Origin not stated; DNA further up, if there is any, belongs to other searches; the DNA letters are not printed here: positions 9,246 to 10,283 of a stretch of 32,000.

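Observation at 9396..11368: XRE -> DUF3800-like -> Cys-cluster/two-TM protein: compact three-gene array at the island end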

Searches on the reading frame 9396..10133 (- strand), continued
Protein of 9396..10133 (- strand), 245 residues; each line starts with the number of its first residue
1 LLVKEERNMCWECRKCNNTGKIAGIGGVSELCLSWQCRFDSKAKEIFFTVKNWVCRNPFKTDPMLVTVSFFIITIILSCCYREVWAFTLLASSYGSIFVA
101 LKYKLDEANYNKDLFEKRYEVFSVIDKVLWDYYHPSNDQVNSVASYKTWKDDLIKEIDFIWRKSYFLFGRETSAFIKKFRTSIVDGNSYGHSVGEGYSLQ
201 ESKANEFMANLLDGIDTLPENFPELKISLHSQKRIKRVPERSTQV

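Call 56: fold_search(model_id=the predicted structure, library=viral)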
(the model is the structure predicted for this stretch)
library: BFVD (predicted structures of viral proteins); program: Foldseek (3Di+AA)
matches with E <= 10: 226; with E <= 0.001: 0
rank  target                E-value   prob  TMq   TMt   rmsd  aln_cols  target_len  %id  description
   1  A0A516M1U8            6.3e-02  0.99  0.38  0.44   6.9       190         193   13  (no name in the UniProt tables at hand)
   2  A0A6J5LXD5            1.0e-01  0.35  0.19  0.13  18.9       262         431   11  Uncharacterized protein [uncultured Caudovirales phage]
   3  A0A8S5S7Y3            1.9e-01  0.85  0.35  0.33  11.8       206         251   12  Uncharacterized protein [Siphoviridae sp. ctj0M16]
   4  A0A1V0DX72            2.6e-01  0.44  0.26  0.22  14.4       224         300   14  Tail length tape measure protein [Synechococcus virus S-ESS1]
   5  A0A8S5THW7            3.2e-01  0.85  0.36  0.45   9.3       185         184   14  Uncharacterized protein [Siphoviridae sp. ct6Ob18]
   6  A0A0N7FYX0            5.8e-01  0.44  0.27  0.38   8.3       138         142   14  Uncharacterized protein [Acidianus bottle-shaped virus 2 strain ABV2]
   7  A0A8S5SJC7            6.1e-01  0.63  0.33  0.44  17.3       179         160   12  Uncharacterized protein [Siphoviridae sp. ctFIm6]
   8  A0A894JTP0            6.4e-01  0.30  0.26  0.18  14.1       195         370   14  (no name in the UniProt tables at hand)
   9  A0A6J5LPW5            6.4e-01  0.23  0.21  0.09  21.4       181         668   14  Uncharacterized protein [uncultured Caudovirales phage]
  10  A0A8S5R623            7.5e-01  0.16  0.20  0.20  23.8       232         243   13  Uncharacterized protein [Myoviridae sp. ctaOv25]
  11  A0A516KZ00            8.3e-01  0.69  0.32  0.52   5.8       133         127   14  (no name in the UniProt tables at hand)
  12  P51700                8.3e-01  0.47  0.34  0.38  11.7       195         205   14  Uncharacterized 23.2 kDa protein in int-C1 intergenic region [Haemophilus phage HP1 (strain HP1c1)]
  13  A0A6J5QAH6            8.3e-01  0.20  0.23  0.13  15.7       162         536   14  Uncharacterized protein [uncultured Caudovirales phage]
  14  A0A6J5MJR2            8.8e-01  0.15  0.18  0.09  24.0       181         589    7  Uncharacterized protein [uncultured Caudovirales phage]
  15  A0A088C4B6            9.3e-01  0.25  0.27  0.07  17.1       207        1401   10  (no name in the UniProt tables at hand)
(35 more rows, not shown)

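Call 61: find_related_loci(query=A3, collection=genome_contigs, flank=6000)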
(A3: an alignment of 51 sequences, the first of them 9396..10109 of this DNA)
Query A3 (237 aa) in genome_contigs; peptide patterns used: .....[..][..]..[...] (x = any residue, [..] = any of these).
20 stretches matched a pattern; 3 encode a relative of the query (tblastn E <= 1e-3); 3 distinct loci.
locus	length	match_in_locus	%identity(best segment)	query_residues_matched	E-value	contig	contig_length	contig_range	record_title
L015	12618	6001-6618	36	5-220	2e-42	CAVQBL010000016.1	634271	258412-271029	MAG: uncultured Gammaproteobacteria bacterium isolate MFD01633.bin.1.46 genome assembly, contig: contig_4946, whole geno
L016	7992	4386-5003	34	4-220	1e-28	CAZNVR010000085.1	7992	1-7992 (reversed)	MAG TPA_asm: uncultured Legionella sp. isolate SRP062349_co2_258 genome assembly, contig: NODE_4940_length_7992_cov_8.80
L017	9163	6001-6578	32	19-219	3e-22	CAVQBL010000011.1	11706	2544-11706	MAG: uncultured Gammaproteobacteria bacterium isolate MFD01633.bin.1.46 genome assembly, contig: contig_25465, whole gen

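Call 67: search_dna_similar(query=window:9396-10109:-, collection=plasmids, mode=protein, max_evalue=0.001)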
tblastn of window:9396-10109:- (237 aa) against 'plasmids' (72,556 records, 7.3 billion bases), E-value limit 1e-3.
No match.

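Call 69: search_dna_similar(query=window:9396-10109:-, collection=phages, mode=protein, max_evalue=0.01)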
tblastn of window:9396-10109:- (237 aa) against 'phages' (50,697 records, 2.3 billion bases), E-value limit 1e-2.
No match.

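Call 82: search_protein_families(library=padloc, alignment_id=A3, max_evalue=1)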
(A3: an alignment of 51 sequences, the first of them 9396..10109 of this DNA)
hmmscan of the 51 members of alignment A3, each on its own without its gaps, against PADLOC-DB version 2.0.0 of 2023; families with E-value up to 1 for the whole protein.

A. member 1, window:9396-10109:- (237 aa): 0 families

B. families by the number of members that match (of 51 scanned): 6 families
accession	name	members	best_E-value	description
PDLC03810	RTasSLATT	3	0.0029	DRT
PDLC00715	Effector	2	0.012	4TM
PDLC02716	PbeC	1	0.0013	PbeC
PDLC02142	Csn2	1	0.0029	-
PDLC02733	PbeC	1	0.03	PbeC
PDLC00665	Effector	1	0.059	1TM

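Call 88: find_related_loci(query=A3, collection=viral_contigs, flank=6000)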
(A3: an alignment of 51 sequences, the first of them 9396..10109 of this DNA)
Query A3 (237 aa) in viral_contigs; peptide patterns used: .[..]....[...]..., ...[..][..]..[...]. (x = any residue, [..] = any of these).
15 stretches matched a pattern, but none encodes a relative of the query by tblastn (E <= 1e-3).

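Call 96: search_protein_families(library=pfam, proteins=[L016:5082-5870:-, L016:6479-7105:+, L003:4417-4989:+, L010:1023-2354:+, L005:3936-4499:+], max_evalue=0.05)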
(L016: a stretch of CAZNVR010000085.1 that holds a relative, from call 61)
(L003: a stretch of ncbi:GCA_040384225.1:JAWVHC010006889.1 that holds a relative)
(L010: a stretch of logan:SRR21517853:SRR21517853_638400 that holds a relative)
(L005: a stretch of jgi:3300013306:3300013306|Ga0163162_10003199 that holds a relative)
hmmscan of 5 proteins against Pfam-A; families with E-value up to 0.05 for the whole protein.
L016:5082-5870:- (262 aa): 1 family
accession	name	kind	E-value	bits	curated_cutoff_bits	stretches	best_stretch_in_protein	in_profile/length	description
PF19515.5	DUF6048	-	0.032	14.5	27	1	47-74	200-226/232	Domain of unknown function (DUF6048)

L016:6479-7105:+ (208 aa): 1 family
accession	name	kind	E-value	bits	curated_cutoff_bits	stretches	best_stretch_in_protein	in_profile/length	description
PF22846.1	CATSPERG_C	-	0.046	14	27.6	0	33-100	24-90/202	CATSPERG C-terminal domain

L003:4417-4989:+ (190 aa): 1 family
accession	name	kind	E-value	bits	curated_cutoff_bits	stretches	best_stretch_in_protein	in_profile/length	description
PF18917.5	LiaI-LiaF-like_TM1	-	0.048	14.2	27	1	56-81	7-31/42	LiaI-LiaF-like transmembrane region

L010:1023-2354:+ (443 aa): 3 families
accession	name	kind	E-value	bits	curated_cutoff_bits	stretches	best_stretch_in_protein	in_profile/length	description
PF21268.3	Helic-prim_T7_N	-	0.005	17.5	27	0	79-96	1-18/59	Bacteriophage T7 DNA helicase/primase, N-terminal a+b fold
PF11692.13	DUF3289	-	0.044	13.7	25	0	22-67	84-129/272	Protein of unknown function (DUF3289)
PF17974.7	GalBD_like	-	0.05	14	26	0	60-93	101-134/190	Galactose-binding domain-like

L005:3936-4499:+ (187 aa): 1 family
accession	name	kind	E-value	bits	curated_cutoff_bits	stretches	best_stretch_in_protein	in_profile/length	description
PF05168.19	HEPN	-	2.5e-05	24.8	22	1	27-112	8-94/117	HEPN domain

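Call 97: search_protein_families(library=padloc, proteins=[L016:5082-5870:-, L016:6479-7105:+, L003:4417-4989:+, L010:1023-2354:+, L005:3936-4499:+], max_evalue=0.05)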
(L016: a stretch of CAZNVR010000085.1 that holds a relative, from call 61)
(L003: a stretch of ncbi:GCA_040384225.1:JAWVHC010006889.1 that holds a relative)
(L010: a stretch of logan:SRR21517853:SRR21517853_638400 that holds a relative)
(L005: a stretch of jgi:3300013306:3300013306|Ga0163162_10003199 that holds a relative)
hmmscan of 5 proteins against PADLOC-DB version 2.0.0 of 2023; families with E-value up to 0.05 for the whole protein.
L016:5082-5870:- (262 aa): 0 families

L016:6479-7105:+ (208 aa): 0 families

L003:4417-4989:+ (190 aa): 0 families

L010:1023-2354:+ (443 aa): 0 families

L005:3936-4499:+ (187 aa): 0 families
